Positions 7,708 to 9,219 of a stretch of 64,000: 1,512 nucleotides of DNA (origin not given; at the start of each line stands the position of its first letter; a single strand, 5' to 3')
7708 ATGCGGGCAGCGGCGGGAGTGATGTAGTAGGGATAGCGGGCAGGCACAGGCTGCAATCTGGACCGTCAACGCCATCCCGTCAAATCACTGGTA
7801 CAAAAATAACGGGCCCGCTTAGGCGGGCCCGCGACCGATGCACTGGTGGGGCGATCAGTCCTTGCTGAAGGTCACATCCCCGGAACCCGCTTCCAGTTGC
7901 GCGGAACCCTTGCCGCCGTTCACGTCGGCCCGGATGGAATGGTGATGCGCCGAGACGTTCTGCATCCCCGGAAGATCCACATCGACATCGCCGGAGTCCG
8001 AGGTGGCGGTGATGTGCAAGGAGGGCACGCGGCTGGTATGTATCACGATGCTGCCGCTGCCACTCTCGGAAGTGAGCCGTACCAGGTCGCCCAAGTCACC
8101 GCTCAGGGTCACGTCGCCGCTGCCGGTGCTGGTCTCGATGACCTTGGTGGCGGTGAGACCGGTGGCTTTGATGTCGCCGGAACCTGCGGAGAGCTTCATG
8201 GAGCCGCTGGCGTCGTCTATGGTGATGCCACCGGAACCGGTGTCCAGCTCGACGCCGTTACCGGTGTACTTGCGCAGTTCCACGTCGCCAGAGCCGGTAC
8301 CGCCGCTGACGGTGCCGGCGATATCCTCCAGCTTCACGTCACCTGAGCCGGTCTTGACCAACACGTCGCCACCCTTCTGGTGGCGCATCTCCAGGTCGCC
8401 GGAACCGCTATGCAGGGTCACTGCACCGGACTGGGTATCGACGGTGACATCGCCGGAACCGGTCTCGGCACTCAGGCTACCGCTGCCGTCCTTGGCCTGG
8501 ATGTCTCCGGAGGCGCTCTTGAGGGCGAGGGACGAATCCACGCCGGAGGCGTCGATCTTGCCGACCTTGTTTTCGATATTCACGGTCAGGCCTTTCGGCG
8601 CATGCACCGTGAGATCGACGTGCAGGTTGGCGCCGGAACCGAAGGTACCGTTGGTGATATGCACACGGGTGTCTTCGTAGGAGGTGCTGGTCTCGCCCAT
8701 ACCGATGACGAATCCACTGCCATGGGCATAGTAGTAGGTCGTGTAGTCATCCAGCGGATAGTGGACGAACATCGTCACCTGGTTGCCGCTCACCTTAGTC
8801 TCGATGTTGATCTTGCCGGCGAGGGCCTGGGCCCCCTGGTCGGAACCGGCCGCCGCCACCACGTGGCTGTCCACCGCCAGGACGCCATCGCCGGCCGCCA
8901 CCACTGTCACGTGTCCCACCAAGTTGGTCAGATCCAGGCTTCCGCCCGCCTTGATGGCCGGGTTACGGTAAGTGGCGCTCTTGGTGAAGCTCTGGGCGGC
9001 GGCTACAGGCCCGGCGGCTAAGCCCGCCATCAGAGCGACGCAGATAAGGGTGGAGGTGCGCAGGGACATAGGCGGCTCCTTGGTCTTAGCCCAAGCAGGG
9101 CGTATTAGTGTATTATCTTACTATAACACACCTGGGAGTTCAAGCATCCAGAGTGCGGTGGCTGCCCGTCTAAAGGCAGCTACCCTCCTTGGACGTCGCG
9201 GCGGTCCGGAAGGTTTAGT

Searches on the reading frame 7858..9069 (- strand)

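Call 80: search_protein_families(library=pfam, proteins=[window:7858-9069:-], max_evalue=0.01)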
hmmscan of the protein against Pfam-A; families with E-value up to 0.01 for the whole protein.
seq(404 aa): 3 families
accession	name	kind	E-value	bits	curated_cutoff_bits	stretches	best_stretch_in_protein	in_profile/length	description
PF13349.12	DUF4097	-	1.7e-24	87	22.9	3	216-341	79-210/247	Toastrack DUF4097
PF21031.3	WDR54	-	0.0027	17.3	26.6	1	127-224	225-315/334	WDR54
PF10988.14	DUF2807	-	0.0093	16.2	24.2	1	278-364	74-159/181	Putative auto-transporter adhesin, head GIN domain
